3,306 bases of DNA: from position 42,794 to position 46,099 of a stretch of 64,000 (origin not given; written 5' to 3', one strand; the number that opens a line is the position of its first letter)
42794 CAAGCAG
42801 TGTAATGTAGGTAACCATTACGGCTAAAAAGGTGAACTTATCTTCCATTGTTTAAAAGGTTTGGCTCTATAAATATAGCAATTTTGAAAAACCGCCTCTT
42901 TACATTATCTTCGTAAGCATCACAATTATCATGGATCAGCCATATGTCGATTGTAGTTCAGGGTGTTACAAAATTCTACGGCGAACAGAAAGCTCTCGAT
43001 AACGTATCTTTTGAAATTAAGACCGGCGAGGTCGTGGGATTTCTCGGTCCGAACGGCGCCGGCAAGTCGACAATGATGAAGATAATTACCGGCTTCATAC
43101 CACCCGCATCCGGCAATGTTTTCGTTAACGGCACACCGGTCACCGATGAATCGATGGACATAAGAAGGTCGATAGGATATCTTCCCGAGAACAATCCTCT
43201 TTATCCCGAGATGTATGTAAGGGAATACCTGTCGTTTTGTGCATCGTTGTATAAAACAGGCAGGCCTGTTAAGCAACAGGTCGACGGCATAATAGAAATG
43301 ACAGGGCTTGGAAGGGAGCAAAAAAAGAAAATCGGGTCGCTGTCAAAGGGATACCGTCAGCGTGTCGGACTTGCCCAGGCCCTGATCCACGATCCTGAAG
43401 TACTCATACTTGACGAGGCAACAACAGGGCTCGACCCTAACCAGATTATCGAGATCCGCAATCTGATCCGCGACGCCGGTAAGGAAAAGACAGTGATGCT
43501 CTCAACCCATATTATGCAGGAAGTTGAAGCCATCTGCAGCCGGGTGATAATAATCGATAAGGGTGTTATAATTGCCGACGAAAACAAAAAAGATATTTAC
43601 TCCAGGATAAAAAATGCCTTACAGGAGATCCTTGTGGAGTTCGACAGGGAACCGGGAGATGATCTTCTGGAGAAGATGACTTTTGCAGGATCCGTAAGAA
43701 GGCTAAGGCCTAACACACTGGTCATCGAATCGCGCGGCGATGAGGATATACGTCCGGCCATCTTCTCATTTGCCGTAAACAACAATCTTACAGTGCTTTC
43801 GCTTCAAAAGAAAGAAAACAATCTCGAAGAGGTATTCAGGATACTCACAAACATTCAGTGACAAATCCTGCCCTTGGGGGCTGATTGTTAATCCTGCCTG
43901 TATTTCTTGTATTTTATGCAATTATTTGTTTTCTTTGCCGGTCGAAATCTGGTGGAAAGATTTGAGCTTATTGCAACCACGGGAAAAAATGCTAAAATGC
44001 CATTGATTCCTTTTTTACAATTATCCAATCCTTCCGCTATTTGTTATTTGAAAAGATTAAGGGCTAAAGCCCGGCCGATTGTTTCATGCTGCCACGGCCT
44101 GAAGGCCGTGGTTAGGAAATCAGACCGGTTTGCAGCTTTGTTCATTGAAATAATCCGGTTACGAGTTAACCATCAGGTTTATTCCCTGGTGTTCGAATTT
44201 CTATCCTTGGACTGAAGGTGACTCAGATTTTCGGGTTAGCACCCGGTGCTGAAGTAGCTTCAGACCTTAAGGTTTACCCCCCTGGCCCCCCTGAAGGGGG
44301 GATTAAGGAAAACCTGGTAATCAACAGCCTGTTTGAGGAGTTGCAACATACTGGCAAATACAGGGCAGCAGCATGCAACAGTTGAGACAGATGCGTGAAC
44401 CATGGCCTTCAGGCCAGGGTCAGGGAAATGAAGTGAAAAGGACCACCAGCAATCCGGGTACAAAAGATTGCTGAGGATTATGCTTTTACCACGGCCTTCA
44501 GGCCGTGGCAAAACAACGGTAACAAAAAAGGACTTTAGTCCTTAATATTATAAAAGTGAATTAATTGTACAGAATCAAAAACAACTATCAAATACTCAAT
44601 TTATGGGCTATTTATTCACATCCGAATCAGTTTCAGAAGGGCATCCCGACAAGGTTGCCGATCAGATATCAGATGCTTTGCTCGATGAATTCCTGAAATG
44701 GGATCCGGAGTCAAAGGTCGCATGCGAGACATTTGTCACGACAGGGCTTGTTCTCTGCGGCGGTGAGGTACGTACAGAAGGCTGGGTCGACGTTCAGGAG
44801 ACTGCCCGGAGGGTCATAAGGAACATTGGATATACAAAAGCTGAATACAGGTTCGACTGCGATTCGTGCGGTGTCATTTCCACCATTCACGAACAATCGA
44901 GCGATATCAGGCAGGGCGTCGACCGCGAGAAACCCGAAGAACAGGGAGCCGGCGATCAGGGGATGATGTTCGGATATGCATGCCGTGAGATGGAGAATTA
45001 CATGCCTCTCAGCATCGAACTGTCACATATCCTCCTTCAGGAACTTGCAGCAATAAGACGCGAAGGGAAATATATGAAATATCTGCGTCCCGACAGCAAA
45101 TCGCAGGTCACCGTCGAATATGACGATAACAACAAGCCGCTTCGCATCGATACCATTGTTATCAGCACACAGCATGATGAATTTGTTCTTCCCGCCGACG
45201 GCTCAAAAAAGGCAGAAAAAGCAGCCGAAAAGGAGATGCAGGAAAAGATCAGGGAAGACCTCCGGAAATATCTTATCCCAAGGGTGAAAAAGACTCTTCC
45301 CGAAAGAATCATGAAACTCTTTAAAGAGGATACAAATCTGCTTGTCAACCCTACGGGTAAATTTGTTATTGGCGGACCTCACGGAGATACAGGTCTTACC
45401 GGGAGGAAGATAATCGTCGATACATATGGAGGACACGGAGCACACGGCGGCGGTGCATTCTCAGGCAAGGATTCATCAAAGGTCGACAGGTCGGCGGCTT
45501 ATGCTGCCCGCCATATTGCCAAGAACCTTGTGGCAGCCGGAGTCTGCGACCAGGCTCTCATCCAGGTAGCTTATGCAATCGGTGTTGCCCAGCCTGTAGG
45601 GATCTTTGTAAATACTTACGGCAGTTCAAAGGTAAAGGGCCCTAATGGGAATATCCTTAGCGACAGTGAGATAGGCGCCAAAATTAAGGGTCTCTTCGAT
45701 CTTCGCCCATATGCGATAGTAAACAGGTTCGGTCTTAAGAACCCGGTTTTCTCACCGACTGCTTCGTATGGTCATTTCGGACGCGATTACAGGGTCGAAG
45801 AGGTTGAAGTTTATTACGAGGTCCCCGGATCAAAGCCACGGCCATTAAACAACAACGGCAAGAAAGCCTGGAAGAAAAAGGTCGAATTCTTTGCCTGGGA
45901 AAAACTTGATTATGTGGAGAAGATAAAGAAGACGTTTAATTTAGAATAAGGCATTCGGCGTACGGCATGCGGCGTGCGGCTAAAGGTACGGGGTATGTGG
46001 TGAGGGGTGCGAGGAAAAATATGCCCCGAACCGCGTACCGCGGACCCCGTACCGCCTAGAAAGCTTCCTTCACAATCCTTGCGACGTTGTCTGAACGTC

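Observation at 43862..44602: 740-bp ORF-free, hairpin-dense gap upstream of metK containing a roughly 490-bp unit with about 60-bp inverted termini and a compensatory stem change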

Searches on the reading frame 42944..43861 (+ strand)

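Call 18: search_protein_families(library=pfam, proteins=[window:42944-43861:+], max_evalue=0.01)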
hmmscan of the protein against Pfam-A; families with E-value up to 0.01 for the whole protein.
window:42944-43861:+ (305 aa): 7 families
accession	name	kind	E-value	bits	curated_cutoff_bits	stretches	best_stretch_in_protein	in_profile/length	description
PF00005.33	ABC_tran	-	1.2e-34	120.2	25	1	18-161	1-137/137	ABC transporter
PF13304.12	AAA_21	-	2.2e-08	35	27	1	132-191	237-300/304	AAA domain, putative AbiEii toxin, Type IV TA system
PF13401.12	AAA_22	-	0.0015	19.2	27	0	34-180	11-112/130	AAA domain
PF02463.25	SMC_N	-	0.0036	17.2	40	0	30-48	26-44/220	RecF/RecN/SMC N terminal domain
PF13732.12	DrrA1-3_C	-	0.0048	18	27.4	0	222-299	6-78/81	ATP-binding protein DrrA1-3-like, C-terminal domain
PF13604.12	AAA_30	-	0.0078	16.4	27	0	30-59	20-49/191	AAA domain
PF13555.12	AAA_29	-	0.01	16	27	0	19-46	13-40/61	P-loop containing region of AAA domain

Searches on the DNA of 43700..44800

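Call 5: search_rna_families(source=window, start=43700, end=44800, threshold=evalue, max_evalue=1, show_alignments=3)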
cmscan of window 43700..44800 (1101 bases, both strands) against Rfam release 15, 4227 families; matches with E-value up to 1: 3.
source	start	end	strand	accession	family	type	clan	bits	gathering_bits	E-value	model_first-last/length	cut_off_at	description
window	43946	44005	+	RF01726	SAM-II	Cis-reg; riboswitch;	-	48.6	44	5.5e-08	1-60/60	no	SAM-II riboswitch aptamer (SAM-II long loop)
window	43735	43763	+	RF01277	snoU54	Gene; snRNA; snoRNA; CD-box;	CL00008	19.7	35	0.39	1-67/67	no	Small nucleolar RNA U54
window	44287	44330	-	RF01716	PhotoRC-I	Cis-reg;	-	18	45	0.072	1-44/44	no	PhotoRC-I RNA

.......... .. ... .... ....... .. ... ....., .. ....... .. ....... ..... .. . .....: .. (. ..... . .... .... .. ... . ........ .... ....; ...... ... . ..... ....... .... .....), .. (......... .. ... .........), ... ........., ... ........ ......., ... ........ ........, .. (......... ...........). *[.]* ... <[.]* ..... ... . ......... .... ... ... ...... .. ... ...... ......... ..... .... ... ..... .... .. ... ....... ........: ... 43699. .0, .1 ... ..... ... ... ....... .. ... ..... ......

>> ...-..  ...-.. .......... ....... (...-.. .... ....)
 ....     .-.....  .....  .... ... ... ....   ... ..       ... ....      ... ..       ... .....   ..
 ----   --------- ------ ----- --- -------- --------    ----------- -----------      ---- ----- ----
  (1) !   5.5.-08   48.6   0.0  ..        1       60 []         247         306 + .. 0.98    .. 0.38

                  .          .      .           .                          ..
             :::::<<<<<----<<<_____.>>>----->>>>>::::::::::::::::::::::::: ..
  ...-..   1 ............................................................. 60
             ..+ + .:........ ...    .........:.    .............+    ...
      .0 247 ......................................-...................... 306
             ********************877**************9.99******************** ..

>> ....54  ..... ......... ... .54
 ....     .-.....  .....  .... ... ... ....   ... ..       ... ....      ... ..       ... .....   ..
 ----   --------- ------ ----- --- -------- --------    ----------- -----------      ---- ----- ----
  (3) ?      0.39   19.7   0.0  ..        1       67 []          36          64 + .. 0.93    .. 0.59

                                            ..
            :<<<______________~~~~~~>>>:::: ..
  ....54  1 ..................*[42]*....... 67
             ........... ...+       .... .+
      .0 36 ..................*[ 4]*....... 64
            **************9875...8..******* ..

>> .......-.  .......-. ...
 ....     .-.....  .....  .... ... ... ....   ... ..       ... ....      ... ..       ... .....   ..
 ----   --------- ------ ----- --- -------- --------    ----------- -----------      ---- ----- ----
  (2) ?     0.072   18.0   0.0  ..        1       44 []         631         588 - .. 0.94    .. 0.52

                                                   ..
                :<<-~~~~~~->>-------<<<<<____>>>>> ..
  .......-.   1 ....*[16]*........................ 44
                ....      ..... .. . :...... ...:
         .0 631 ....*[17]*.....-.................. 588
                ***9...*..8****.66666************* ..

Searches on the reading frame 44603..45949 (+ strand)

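Call 18: search_protein_families(library=pfam, proteins=[window:44603-45949:+], max_evalue=0.01)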
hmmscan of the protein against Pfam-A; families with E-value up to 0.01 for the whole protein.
window:44603-45949:+ (448 aa): 3 families
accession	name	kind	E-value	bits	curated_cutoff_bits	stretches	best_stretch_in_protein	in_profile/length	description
PF02773.21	S-AdoMet_synt_C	-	1.6e-57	193.7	25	1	256-395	1-132/138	S-adenosylmethionine synthetase, C-terminal domain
PF00438.25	S-AdoMet_synt_N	-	7.3e-42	142.4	33.1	1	3-99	2-98/99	S-adenosylmethionine synthetase, N-terminal domain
PF02772.21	S-AdoMet_synt_M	-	1e-41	142.3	29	1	113-254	1-120/120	S-adenosylmethionine synthetase, central domain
